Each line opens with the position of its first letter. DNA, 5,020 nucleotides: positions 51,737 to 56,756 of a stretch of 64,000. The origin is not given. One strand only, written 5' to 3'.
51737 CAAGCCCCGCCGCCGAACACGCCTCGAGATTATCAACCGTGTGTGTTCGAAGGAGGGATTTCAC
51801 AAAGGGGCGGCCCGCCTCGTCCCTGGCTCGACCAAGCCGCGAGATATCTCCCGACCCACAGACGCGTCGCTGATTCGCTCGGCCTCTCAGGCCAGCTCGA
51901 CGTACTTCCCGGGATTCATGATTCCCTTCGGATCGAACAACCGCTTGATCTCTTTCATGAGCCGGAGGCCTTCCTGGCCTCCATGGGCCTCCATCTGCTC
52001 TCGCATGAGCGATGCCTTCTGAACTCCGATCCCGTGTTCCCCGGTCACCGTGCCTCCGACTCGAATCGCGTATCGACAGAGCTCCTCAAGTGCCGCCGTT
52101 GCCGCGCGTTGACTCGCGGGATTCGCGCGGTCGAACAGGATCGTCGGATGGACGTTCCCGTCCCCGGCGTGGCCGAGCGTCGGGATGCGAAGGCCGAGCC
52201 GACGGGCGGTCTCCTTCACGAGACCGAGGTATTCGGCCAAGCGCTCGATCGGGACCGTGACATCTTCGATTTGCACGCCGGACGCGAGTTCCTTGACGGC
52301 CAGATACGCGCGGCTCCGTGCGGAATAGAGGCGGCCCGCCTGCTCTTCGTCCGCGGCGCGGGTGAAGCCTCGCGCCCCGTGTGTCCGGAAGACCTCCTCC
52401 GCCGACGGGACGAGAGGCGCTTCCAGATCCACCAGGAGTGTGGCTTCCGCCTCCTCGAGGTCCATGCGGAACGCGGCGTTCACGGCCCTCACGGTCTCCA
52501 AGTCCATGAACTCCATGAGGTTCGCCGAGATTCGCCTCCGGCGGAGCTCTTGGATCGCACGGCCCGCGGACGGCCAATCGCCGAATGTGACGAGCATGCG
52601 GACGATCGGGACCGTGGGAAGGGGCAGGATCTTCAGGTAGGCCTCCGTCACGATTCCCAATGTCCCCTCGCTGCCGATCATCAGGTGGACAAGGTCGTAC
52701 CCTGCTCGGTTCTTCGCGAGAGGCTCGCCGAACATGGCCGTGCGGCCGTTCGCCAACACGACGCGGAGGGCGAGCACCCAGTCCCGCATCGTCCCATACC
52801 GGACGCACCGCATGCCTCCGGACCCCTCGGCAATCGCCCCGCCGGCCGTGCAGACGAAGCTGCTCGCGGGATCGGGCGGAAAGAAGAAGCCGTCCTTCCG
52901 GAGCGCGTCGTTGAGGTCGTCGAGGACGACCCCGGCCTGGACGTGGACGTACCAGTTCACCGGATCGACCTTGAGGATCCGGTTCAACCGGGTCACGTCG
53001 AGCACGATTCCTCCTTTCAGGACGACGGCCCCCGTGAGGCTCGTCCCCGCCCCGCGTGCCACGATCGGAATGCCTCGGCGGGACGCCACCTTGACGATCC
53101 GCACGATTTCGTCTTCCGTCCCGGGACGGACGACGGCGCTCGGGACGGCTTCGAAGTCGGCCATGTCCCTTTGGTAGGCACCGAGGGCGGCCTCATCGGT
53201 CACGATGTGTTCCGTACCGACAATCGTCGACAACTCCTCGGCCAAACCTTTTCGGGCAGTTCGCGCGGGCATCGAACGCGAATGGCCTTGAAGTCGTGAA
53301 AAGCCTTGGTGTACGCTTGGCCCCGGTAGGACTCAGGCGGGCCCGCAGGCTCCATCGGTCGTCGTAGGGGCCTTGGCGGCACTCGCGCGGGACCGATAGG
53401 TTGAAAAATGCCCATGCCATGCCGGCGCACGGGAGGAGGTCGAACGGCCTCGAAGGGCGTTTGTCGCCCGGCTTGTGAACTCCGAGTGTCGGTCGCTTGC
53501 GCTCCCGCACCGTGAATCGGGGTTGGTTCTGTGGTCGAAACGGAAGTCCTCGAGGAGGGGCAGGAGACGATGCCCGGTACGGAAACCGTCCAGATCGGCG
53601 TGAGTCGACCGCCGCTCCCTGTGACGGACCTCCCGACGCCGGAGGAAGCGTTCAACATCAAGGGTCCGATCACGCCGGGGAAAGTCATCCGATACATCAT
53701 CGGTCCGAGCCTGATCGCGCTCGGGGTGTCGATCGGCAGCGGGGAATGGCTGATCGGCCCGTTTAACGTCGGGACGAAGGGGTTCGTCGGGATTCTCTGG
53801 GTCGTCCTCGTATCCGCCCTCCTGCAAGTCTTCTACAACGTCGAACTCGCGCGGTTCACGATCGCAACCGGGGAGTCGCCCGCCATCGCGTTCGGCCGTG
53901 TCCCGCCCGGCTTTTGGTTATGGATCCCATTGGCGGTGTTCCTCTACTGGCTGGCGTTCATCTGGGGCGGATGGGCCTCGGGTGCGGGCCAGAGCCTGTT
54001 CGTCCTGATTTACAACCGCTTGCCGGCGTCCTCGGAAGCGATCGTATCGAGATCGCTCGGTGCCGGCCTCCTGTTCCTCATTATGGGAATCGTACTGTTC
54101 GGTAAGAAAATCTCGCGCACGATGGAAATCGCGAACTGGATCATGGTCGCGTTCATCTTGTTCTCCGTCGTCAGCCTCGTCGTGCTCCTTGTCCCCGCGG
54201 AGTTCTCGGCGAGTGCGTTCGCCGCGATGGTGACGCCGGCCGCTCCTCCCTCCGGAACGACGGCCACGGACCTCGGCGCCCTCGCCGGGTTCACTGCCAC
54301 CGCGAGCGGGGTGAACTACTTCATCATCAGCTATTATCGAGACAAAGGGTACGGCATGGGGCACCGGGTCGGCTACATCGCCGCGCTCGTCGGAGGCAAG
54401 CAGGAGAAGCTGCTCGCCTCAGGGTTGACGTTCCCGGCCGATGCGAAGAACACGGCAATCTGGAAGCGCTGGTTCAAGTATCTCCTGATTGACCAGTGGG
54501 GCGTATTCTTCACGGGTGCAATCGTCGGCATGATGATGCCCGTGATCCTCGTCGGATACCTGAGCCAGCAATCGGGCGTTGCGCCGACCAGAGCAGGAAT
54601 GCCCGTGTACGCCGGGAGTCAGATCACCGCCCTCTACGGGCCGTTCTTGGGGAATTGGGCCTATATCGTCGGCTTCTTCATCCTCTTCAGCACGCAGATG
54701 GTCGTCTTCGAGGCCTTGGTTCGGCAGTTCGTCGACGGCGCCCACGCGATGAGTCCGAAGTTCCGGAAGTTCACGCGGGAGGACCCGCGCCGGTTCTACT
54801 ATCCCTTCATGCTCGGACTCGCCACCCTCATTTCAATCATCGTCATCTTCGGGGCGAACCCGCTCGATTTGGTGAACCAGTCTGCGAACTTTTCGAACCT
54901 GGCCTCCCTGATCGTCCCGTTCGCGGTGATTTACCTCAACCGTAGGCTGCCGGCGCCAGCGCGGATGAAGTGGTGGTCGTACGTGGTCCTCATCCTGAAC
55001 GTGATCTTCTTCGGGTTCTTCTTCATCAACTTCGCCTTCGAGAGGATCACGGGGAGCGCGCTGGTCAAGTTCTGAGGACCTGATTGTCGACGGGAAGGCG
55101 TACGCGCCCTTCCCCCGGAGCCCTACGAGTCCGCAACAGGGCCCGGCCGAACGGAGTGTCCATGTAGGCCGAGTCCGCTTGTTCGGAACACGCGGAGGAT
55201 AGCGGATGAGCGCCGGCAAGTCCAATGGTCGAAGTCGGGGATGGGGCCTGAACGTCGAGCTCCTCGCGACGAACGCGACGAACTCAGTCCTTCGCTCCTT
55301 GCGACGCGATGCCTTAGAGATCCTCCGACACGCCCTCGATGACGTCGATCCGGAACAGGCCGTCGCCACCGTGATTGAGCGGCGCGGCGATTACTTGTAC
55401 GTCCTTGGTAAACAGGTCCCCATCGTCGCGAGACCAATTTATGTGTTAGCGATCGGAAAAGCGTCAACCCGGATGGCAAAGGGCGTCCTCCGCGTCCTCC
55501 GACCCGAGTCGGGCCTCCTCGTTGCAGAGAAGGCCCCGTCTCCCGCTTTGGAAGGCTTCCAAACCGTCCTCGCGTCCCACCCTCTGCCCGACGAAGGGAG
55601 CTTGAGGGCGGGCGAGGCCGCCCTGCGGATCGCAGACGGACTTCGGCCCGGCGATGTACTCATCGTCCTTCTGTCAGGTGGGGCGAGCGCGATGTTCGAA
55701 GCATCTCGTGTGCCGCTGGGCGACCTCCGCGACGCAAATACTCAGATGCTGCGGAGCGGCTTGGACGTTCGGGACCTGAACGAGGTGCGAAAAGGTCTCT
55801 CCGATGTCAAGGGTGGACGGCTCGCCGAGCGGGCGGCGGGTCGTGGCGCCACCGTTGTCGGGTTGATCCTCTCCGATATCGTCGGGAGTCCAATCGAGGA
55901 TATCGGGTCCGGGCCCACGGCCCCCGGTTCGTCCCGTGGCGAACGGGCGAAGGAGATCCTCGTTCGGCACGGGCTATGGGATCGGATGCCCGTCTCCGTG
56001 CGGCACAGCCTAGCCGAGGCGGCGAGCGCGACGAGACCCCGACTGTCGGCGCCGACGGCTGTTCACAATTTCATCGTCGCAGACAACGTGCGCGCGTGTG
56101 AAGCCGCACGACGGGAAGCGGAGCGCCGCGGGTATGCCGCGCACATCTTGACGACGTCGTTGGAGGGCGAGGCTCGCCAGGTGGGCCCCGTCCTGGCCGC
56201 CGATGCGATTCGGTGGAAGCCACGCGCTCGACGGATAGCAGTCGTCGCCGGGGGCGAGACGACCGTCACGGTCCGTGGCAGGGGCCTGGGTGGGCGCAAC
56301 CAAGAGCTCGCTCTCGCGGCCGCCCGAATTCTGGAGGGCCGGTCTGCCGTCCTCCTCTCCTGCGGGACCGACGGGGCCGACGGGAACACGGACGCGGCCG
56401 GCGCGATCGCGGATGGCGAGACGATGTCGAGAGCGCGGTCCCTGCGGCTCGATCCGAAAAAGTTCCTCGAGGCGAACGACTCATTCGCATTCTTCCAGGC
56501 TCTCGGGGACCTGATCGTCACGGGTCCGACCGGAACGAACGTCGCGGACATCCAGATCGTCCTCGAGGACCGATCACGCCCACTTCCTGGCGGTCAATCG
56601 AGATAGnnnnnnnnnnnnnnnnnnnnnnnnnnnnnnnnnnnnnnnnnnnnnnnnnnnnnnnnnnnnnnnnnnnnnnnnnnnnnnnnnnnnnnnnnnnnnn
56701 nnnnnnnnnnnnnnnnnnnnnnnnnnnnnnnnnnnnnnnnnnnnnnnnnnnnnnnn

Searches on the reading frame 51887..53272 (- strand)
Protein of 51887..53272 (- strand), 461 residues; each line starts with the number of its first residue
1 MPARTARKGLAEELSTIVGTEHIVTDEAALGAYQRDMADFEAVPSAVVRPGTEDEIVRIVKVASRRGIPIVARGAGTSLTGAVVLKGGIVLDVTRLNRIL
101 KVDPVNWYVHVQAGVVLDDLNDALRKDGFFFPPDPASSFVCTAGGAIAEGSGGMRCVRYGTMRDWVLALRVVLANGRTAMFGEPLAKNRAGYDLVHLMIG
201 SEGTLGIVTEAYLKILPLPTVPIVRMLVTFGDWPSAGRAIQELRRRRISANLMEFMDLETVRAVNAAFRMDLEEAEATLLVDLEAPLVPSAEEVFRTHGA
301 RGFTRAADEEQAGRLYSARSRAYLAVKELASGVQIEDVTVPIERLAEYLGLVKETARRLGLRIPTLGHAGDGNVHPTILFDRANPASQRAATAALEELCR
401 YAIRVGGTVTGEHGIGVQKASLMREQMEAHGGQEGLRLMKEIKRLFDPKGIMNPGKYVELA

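Call 57: search_protein_families(library=pfam, proteins=[window:51887-53272:-], max_evalue=0.0001)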
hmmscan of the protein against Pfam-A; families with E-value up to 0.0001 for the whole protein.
window:51887-53272:- (461 aa): 2 families
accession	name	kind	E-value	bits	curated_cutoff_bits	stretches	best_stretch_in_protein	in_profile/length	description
PF02913.24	FAD-oxidase_C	-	1.1e-54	186.2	21.2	1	225-456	7-247/248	FAD linked oxidases, C-terminal domain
PF01565.28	FAD_binding_4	-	4.3e-48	163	26.4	1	44-178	1-135/139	FAD binding domain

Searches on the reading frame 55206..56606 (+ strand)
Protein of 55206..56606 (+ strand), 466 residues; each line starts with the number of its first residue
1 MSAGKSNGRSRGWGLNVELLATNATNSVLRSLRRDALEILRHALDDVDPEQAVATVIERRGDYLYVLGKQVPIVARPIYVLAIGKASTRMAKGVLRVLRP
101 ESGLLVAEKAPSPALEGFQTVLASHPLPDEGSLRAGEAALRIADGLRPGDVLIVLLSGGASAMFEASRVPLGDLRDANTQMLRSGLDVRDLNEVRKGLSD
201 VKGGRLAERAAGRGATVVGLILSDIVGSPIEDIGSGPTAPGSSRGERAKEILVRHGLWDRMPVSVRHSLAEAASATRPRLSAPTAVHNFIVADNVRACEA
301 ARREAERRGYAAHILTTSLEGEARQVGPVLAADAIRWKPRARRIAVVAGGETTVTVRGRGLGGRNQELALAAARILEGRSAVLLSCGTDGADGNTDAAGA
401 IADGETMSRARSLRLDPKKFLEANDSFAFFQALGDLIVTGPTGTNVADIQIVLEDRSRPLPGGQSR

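Call 57: search_protein_families(library=pfam, proteins=[window:55206-56606:+], max_evalue=0.0001)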
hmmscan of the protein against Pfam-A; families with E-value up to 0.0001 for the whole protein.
window:55206-56606:+ (466 aa): 2 families
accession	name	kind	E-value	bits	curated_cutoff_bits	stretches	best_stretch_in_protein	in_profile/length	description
PF13660.11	DUF4147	-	9.8e-59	199.1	23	1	36-269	2-233/234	Domain of unknown function (DUF4147)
PF05161.18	MOFRL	-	2.3e-39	134.3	28.3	1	345-448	2-106/106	MOFRL family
